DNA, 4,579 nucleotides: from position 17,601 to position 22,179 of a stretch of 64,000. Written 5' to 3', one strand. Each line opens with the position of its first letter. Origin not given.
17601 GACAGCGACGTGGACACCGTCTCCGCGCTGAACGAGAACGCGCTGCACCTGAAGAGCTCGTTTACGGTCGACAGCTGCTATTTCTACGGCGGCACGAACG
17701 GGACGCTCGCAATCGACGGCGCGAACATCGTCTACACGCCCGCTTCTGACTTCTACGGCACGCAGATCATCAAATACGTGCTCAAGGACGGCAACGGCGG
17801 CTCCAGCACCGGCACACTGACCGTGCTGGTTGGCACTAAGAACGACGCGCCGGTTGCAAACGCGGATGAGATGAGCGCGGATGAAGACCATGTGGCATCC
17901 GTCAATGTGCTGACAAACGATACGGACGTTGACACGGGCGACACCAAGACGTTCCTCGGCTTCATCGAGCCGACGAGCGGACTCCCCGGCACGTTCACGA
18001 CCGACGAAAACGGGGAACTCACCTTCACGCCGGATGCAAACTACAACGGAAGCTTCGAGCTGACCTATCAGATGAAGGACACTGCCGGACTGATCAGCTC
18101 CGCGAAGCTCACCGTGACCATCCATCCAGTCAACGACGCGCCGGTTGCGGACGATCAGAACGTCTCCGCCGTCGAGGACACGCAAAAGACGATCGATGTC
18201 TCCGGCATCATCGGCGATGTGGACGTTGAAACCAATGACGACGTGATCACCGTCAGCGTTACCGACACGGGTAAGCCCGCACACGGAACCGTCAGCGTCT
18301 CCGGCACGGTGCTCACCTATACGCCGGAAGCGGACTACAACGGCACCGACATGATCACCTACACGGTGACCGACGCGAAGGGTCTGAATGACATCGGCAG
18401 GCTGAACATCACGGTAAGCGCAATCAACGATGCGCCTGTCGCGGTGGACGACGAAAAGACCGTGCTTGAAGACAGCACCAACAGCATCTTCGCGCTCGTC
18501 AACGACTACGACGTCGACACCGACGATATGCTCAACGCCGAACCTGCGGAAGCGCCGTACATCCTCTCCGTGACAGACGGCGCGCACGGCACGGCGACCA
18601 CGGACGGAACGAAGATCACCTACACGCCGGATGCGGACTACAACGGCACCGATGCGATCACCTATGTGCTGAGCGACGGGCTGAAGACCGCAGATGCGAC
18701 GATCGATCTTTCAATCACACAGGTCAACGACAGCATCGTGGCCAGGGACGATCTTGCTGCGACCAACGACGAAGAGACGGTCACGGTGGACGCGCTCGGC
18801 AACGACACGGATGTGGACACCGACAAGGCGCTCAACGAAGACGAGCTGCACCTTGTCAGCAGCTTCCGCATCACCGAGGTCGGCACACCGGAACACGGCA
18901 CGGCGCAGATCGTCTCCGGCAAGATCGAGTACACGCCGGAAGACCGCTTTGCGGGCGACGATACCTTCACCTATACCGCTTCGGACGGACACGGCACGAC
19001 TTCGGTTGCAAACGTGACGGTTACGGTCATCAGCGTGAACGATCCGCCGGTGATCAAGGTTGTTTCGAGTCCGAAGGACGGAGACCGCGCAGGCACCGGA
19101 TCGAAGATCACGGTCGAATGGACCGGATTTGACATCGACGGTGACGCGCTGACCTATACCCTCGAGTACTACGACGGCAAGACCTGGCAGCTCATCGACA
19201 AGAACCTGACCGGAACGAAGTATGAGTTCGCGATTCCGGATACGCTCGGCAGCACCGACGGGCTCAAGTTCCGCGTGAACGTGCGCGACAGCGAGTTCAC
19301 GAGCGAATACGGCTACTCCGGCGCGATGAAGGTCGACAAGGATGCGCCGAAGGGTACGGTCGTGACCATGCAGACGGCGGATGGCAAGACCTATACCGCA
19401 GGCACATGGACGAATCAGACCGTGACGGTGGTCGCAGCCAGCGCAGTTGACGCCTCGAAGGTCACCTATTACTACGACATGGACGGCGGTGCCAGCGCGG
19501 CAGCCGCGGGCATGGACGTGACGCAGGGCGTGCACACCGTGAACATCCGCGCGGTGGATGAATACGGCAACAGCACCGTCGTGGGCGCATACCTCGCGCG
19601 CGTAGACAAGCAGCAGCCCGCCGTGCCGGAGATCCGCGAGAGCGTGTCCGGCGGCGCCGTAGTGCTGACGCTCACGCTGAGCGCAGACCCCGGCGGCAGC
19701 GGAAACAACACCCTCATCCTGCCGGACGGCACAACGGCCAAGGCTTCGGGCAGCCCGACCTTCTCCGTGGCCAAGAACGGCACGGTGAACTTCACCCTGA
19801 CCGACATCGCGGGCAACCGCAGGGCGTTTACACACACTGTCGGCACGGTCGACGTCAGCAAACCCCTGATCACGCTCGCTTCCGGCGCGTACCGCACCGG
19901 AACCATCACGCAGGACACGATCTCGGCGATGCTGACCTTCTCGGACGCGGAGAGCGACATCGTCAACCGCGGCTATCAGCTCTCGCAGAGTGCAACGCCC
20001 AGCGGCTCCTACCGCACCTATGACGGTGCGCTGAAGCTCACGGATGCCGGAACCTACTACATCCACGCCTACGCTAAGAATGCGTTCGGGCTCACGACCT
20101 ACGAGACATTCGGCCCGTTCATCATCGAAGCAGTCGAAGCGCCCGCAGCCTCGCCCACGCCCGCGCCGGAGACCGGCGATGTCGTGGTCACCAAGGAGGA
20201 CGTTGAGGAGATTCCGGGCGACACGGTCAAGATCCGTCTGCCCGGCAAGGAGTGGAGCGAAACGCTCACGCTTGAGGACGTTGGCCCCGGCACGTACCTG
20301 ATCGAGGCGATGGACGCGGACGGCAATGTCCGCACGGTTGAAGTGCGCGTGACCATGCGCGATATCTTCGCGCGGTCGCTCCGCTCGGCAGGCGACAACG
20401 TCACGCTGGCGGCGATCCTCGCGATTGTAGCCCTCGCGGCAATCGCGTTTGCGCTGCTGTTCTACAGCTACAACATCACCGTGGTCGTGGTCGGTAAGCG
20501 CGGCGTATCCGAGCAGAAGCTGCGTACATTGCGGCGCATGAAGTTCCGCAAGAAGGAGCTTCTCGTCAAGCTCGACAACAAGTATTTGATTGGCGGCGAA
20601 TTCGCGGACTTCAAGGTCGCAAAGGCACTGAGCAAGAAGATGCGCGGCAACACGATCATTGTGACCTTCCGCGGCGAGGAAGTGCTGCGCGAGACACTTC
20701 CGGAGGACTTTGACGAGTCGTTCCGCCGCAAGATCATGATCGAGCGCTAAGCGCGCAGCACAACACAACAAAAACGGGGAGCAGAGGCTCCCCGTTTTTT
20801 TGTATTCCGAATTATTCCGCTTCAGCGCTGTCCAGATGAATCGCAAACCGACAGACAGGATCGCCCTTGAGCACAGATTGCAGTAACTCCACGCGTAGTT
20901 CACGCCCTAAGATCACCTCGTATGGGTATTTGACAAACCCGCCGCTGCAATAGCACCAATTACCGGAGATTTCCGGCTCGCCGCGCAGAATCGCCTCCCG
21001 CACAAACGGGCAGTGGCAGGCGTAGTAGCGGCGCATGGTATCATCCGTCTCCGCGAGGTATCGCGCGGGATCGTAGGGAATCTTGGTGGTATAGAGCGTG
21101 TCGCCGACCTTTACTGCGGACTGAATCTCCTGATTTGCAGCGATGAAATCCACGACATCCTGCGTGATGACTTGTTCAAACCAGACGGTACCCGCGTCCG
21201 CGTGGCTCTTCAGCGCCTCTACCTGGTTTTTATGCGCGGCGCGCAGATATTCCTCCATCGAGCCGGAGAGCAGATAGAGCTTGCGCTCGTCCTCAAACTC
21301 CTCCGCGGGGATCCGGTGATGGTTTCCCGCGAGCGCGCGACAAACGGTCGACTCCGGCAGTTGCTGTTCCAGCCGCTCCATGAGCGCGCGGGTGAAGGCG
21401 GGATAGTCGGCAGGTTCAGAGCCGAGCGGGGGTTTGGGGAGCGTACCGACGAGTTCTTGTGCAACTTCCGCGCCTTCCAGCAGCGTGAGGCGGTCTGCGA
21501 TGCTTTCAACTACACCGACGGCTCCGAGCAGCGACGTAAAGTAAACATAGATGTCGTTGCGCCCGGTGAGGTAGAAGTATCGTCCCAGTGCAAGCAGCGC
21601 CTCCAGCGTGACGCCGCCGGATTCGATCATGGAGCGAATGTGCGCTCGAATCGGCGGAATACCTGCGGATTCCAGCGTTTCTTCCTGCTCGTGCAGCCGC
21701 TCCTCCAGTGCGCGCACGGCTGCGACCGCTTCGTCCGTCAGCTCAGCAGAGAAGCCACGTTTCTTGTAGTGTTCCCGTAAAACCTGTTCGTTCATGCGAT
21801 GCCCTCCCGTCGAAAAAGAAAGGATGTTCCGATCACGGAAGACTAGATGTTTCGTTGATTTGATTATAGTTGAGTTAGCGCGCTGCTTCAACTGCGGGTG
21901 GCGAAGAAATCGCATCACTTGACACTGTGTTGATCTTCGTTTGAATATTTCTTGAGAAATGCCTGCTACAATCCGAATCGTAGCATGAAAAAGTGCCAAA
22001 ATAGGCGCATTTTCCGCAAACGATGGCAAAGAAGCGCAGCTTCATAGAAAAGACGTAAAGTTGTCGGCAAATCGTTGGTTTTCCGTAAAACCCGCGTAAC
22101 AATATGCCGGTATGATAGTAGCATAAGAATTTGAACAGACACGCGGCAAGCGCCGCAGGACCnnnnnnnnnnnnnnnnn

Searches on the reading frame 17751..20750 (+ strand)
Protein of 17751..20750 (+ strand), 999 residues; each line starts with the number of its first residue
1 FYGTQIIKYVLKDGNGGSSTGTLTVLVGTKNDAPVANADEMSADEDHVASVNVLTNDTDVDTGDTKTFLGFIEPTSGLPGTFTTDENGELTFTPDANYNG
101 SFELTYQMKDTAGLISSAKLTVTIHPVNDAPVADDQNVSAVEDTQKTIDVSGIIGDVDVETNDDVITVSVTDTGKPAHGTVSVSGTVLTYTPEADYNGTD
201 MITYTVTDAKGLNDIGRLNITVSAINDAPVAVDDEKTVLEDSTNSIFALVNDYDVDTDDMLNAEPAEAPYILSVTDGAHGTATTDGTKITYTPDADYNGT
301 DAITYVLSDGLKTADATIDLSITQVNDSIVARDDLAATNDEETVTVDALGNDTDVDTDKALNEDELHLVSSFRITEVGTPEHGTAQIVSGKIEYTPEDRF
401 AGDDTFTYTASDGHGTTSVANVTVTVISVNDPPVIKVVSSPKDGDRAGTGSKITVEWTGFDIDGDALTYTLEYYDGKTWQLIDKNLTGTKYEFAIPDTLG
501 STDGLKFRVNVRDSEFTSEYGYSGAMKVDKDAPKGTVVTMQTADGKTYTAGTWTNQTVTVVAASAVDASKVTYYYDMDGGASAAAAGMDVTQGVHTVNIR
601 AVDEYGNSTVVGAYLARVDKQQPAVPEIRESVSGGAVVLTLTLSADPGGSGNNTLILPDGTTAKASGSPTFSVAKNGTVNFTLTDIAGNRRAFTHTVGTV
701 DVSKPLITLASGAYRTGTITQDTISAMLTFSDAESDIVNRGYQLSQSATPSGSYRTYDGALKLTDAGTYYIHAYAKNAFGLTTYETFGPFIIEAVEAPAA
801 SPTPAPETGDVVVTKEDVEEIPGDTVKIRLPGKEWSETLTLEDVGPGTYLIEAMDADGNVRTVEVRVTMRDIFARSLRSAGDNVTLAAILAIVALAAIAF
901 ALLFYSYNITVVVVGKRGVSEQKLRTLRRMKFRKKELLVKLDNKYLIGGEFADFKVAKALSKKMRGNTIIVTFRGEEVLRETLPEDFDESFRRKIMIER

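Call 3: search_protein_families(library=pfam, proteins=[window:17751-20750:+], max_evalue=0.01)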
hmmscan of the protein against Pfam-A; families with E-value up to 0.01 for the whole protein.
window:17751-20750:+ (999 aa): 5 families
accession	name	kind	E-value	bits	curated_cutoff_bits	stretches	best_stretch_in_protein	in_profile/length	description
PF17963.7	Big_9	-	1e-66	222.3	23.6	4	31-123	1-89/89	Bacterial Ig domain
PF17892.7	Cadherin_5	-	1.3e-42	144.1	26.5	4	31-124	2-97/98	Cadherin-like domain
PF17803.7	Cadherin_4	-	1.8e-41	140.9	25.1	5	22-92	2-71/71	Bacterial cadherin-like domain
PF19076.6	CshA_repeat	-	4.7e-09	37.3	27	1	60-124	46-103/103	Surface adhesin CshA repetitive domain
PF06832.18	BiPBP_C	-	0.002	18.4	26.8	0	838-865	63-90/90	Penicillin-Binding Protein C-terminus Family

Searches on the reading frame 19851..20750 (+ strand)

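Call 13: search_protein_families(library=pfam, proteins=[window:19851-20750:+], max_evalue=10)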
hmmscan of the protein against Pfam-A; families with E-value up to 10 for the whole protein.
window:19851-20750:+ (299 aa): 2 families
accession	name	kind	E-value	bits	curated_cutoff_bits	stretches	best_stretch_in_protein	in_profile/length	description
PF18981.6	InlK_D3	-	0.11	13.1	25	1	57-82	40-65/75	Internalin K domain (D3/D4)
PF06832.18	BiPBP_C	-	0.16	12.3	26.8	1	138-165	63-90/90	Penicillin-Binding Protein C-terminus Family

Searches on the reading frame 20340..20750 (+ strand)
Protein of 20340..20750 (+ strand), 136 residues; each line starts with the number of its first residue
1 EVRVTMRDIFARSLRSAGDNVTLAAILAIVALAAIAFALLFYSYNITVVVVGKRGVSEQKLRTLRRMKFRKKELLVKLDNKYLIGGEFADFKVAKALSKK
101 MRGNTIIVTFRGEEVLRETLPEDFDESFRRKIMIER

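Call 13: search_protein_families(library=pfam, proteins=[window:20340-20750:+], max_evalue=10)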
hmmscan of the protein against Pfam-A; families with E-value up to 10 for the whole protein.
window:20340-20750:+ (136 aa): 0 families

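Call 89: search_dna_similar(query=window:20400-20747:+, collection=plasmids, mode=protein, max_evalue=0.01, max_rows=10)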
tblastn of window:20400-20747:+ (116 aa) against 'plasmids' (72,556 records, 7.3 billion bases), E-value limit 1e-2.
No match.

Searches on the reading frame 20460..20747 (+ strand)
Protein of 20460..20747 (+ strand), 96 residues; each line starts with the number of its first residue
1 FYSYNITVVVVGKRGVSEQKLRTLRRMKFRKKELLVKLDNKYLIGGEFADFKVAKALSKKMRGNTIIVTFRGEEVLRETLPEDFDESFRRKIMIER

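Call 48: predict_structure(alignment_id=A5)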
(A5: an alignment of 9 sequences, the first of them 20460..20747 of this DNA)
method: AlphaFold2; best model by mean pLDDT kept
length: 96 residues; sequences in the alignment: 9
mean_pLDDT: 72.3   pTM: 0.63
mean pLDDT of the five models: 72.3, 69.9, 68.2, 67.7, 67.2
residues with pLDDT >= 90: 0; 70-90: 60; 50-70: 34; < 50: 2
segments of 3 or more residues with pLDDT < 50: none
pLDDT, mean of each block of 10 residues (from residue 1): 61 69 75 81 65 68 82 83 69 69
secondary structure, 60 per line:
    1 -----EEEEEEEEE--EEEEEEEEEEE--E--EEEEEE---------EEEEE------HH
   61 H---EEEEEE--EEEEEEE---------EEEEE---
elements in order: E6-14 E17-27 E33-38 E48-52 E65-70 E73-79 E89-93

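Call 51: fold_search(model_id=the predicted structure, library=pdb)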
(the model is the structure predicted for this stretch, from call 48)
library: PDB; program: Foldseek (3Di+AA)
matches with E <= 10: 75; with E <= 0.001: 0
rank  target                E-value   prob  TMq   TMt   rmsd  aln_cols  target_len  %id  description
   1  9i5t_S                5.8e-01  0.08  0.19  0.17  11.2        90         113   11  50S subunit of P. gingivalis ribosome with Lefamulin (released 2025-08-20)
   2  8uua_R                1.0e+00  0.06  0.19  0.18  13.4        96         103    9  Cryo-EM structure of the Listeria innocua 50S ribosomal subunit in complex with HflXr (structure III) (released 2024-02-28)
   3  8qbt_P                1.5e+00  0.06  0.23  0.20  12.7        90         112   12  E. coli ApdP-stalled ribosomal complex (released 2024-03-20)
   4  7tha_A                1.7e+00  0.10  0.35  0.30  11.5       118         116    5  Crystal structure of human transthyretin variant C10A/M13V (released 2023-04-12)
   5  7jil_P                1.7e+00  0.04  0.19  0.17  12.0        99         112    9  70S ribosome Flavobacterium johnsoniae (released 2020-12-02)
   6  6dxw_A                1.9e+00  0.05  0.22  0.09   7.5        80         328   11  Human N-acylethanolamine-hydrolyzing acid amidase (NAAA) precursor (C126A) (released 2018-09-26)
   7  1tlm_A                2.1e+00  0.09  0.36  0.29  11.1       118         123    5  STRUCTURAL ASPECTS OF INOTROPIC BIPYRIDINE BINDING: CRYSTAL STRUCTURE DETERMINATION TO 1.9 ANGSTROMS OF THE HUMAN SERU (released 1994-01-31)
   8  5xym_P                2.3e+00  0.04  0.18  0.16  11.3        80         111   12  Large subunit of Mycobacterium smegmatis (released 2017-09-27)
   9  3uto_B                2.8e+00  0.04  0.22  0.05  13.6        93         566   12  Twitchin kinase region from C.elegans (Fn31-NL-kin-CRD-Ig26) (released 2012-08-08)
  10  8c90_P                2.8e+00  0.03  0.19  0.17  10.6        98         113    9  Cryo-EM captures early ribosome assembly in action (released 2023-04-05)
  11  2g2n_A                3.1e+00  0.06  0.32  0.29   9.9       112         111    9  Crystal Structure of E.coli transthyretin-related protein with bound Zn (released 2006-12-12)
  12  1bzd_A                3.3e+00  0.07  0.36  0.28  11.2       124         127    5  TERTIARY STRUCTURES OF THREE AMYLOIDOGENIC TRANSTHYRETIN VARIANTS AND IMPLICATIONS FOR AMYLOID FIBRIL FORMATION (released 1998-11-04)
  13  1g1o_D                3.9e+00  0.09  0.41  0.35   7.2       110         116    8  CRYSTAL STRUCTURE OF THE HIGHLY AMYLOIDOGENIC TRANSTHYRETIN MUTANT TTR G53S/E54D/L55S (released 2001-10-17)
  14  1tta_A                3.9e+00  0.05  0.32  0.26  12.6       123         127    6  THE X-RAY CRYSTAL STRUCTURE REFINEMENTS OF NORMAL HUMAN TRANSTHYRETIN AND THE AMYLOIDOGENIC VAL30MET VARIANT TO 1.7 AN (released 1993-10-31)
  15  2igl_A                4.1e+00  0.05  0.29  0.25  13.1       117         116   11  Crystal Structure of E. coli YEDX, a transthyretin related protein (released 2007-10-02)
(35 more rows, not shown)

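Call 61: search_solved_structures(query=A5, max_evalue=10)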
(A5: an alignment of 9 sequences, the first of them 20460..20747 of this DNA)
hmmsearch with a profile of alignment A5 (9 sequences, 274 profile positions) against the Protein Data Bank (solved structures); distinct sequences matched with E-value up to 10: 3.
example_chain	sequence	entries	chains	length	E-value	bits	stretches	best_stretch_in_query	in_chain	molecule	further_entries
9c7v_B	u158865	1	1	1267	0.014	17.8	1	78-157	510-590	BOS complex subunit NOMO2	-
9m70_A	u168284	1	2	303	0.77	12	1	72-163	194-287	Acetyl-coenzyme A carboxylase carboxyl transferase subunit beta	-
8bev_B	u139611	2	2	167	1.4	11.1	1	17-69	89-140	immunoglobulin mu heavy chain | Nanobody W25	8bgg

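Call 86: search_protein_representatives(protein=window:20460-20747:+)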
Query: 96 residues. Proteins with E-value up to 0.001 (for the whole library): 50; up to 1e-10: 9; up to 1e-30: 0. The best 50 are listed.
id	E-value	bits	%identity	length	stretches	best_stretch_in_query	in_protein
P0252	2.0e-29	117.2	61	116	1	3-95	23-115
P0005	1.8e-25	104.6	54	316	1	3-95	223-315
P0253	3.3e-22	94.1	55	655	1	4-92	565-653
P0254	4.3e-19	84.2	50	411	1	2-93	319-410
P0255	6.0e-19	83.7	54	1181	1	4-94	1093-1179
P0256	2.0e-17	78.9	46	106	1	3-94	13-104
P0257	2.5e-17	78.5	48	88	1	13-95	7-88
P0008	1.5e-13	66.5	51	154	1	3-70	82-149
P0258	9.6e-11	57.6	39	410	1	3-92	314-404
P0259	1.6e-10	56.9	27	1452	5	23-62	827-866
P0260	7.7e-10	54.7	39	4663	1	3-91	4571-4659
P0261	1.6e-08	50.5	34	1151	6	34-52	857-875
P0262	2.0e-08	50.1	37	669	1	4-92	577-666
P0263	3.1e-07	46.4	34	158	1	4-92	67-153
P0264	3.2e-07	46.3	31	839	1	2-89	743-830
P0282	4.9e-05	39.3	30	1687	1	3-88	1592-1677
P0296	6.0e-04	35.9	33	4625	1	6-92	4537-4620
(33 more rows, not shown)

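Call 87: search_protein_families(library=pfam, proteins=[P0260, P0282, P0264, P0262, P0258], max_evalue=0.001)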
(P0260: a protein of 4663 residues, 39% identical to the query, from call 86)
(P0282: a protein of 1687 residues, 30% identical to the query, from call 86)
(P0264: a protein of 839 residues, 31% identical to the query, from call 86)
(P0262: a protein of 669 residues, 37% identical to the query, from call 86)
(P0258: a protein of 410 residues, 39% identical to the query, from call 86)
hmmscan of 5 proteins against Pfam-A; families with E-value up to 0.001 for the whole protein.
P0260 (4663 aa): 8 families
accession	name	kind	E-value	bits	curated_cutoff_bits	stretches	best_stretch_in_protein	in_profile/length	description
PF17963.7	Big_9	-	0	1428.1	23.6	29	1941-2029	1-89/89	Bacterial Ig domain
PF17803.7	Cadherin_4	-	0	1030.5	25.1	25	1239-1303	2-69/71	Bacterial cadherin-like domain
PF17892.7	Cadherin_5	-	0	991.7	26.5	24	851-940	1-92/98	Cadherin-like domain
PF19076.6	CshA_repeat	-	1.3e-12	48.8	27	0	3631-3684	53-101/103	Surface adhesin CshA repetitive domain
PF16184.11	Cadherin_3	-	9.4e-07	29.2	25.5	0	4044-4083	66-105/106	Cadherin-like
PF23722.1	Beta-sand_DEX1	-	5.6e-05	24.1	27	0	2655-2744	11-97/99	DEX1 beta-sandwich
PF19077.6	Big_13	-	0.00036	21.4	27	0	2462-2536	30-100/102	Bacterial Ig-like domain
PF06832.18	BiPBP_C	-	0.00086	19.6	26.8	0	4297-4353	33-88/90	Penicillin-Binding Protein C-terminus Family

P0282 (1687 aa): 6 families
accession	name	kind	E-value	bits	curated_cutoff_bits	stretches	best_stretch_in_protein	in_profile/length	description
PF17963.7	Big_9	-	3e-181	589.3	23.6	10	298-399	1-89/89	Bacterial Ig domain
PF17892.7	Cadherin_5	-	6.8e-126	411.1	26.5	10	1013-1115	1-97/98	Cadherin-like domain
PF17803.7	Cadherin_4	-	4.1e-100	328.8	25.1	10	813-880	5-71/71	Bacterial cadherin-like domain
PF19076.6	CshA_repeat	-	1.1e-11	45.7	27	0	867-912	57-103/103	Surface adhesin CshA repetitive domain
PF16184.11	Cadherin_3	-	2.8e-05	24.5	25.5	0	1143-1207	24-94/106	Cadherin-like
PF23433.1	DUF7119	-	0.0001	22.6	30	0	89-125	80-116/141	Family of unknown function (DUF7119)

P0264 (839 aa): 4 families
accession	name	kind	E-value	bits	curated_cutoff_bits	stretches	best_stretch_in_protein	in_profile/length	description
PF17963.7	Big_9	-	1e-49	167.8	23.6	3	160-259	1-89/89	Bacterial Ig domain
PF17892.7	Cadherin_5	-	3.6e-30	104.1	26.5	3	59-156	1-97/98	Cadherin-like domain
PF17803.7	Cadherin_4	-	3.6e-25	88.7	25.1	2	50-125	1-71/71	Bacterial cadherin-like domain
PF16184.11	Cadherin_3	-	1.2e-06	28.9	25.5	0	111-148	60-97/106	Cadherin-like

P0262 (669 aa): 3 families
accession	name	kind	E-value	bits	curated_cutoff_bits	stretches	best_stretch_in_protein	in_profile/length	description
PF09479.16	Flg_new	-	3.6e-22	78.7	27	2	411-464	1-51/65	Listeria-Bacteroides repeat domain (List_Bact_rpt)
PF04886.17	PT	-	2.4e-06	27.4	26.2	0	35-66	2-34/36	PT disordered repeat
PF18998.6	Flg_new_2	-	0.00027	21.3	23.6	1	413-469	3-58/73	Divergent InlB B-repeat domain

P0258 (410 aa): 1 family
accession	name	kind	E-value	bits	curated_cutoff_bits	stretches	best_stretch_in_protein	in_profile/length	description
PF09479.16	Flg_new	-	2.4e-30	104.9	27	3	201-241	1-39/65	Listeria-Bacteroides repeat domain (List_Bact_rpt)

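Call 90: list_cluster_members(proteins=[P0260, P0296, P0282, P0264, P0262, P0258, P0255])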
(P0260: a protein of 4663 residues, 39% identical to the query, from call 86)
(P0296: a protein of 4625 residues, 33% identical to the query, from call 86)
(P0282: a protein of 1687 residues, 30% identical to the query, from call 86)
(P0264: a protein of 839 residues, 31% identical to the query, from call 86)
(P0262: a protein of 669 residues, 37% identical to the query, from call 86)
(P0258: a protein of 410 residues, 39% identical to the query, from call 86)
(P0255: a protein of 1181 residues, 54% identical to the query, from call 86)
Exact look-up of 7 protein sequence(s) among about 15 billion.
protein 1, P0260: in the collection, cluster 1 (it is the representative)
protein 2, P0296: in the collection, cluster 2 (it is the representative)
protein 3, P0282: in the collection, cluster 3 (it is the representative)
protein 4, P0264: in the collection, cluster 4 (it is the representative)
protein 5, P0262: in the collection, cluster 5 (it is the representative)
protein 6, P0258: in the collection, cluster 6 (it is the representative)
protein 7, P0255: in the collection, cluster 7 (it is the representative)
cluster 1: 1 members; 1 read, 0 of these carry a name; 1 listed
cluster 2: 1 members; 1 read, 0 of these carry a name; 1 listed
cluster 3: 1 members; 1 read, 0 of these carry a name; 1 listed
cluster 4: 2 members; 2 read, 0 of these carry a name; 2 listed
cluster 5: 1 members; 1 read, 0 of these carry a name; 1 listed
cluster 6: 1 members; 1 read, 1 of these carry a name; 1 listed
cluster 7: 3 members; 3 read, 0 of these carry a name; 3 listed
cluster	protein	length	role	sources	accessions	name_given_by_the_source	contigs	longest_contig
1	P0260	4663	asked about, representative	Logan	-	-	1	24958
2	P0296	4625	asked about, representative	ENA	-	-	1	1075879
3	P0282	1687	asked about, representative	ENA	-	-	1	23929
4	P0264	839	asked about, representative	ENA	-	-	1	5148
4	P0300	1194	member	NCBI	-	-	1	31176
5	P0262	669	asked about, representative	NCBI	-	-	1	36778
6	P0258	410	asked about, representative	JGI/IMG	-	hypothetical protein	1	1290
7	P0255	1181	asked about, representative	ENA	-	-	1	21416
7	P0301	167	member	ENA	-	-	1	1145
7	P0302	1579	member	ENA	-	-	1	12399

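Call 92: search_solved_structures(query=A11, max_evalue=10)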
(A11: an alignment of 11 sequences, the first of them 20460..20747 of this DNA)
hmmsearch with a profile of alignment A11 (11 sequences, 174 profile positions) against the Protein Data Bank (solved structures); distinct sequences matched with E-value up to 10: 1.
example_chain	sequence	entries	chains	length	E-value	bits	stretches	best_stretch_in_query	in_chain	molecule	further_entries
7ymi_H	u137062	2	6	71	0.92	12.1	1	67-93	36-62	Photosystem II 10 kDa phosphoprotein PsbH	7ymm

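Call 93: search_protein_families(library=pfam, alignment_id=A11, max_evalue=1)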
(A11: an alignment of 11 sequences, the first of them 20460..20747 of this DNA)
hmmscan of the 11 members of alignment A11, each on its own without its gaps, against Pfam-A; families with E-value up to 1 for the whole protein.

A. member 1, window:20460-20747:+ (96 aa): 0 families

B. families by the number of members that match (of 11 scanned): 16 families
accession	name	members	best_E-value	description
PF14316.11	DUF4381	2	0.05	Domain of unknown function (DUF4381)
PF09479.16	Flg_new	1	2.7e-15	Listeria-Bacteroides repeat domain (List_Bact_rpt)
PF18998.6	Flg_new_2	1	5.4e-07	Divergent InlB B-repeat domain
PF06832.18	BiPBP_C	1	0.0027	Penicillin-Binding Protein C-terminus Family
PF07495.19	Y_Y_Y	1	0.004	Y_Y_Y domain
PF19119.5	DUF5803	1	0.0082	Family of unknown function (DUF5803)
PF12245.14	Big_3_2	1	0.011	Bacterial Ig-like domain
PF13362.12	Toprim_3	1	0.029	Toprim domain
PF18563.6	TubC_N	1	0.066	TubC N-terminal docking domain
PF16640.11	Big_3_5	1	0.067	Bacterial Ig-like domain (group 3)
PF09912.14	DUF2141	1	0.084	Uncharacterized protein conserved in bacteria (DUF2141)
PF14686.12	fn3_3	1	0.17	Polysaccharide lyase family 4, domain II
PF13753.12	SWM_repeat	1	0.17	Putative flagellar system-associated repeat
PF09926.15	DUF2158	1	0.18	Uncharacterized small protein (DUF2158)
PF06486.16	DUF1093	1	0.25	Protein of unknown function (DUF1093)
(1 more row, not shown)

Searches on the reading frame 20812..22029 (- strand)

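Call 33: search_protein_families(library=pfam, proteins=[window:20812-22029:-], max_evalue=0.001)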
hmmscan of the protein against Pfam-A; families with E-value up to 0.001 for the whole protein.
window:20812-22029:- (405 aa): 1 family
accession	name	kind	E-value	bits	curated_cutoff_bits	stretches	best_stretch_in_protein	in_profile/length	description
PF19641.4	DUF6144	-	4.2e-06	27.3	28.8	1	332-397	113-174/181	Family of unknown function (DUF6144)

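Call 59: search_protein_families(library=ncbifam, proteins=[window:20812-22029:-], max_evalue=0.01)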
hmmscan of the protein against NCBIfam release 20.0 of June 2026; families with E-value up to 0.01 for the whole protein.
window:20812-22029:- (405 aa): 0 families
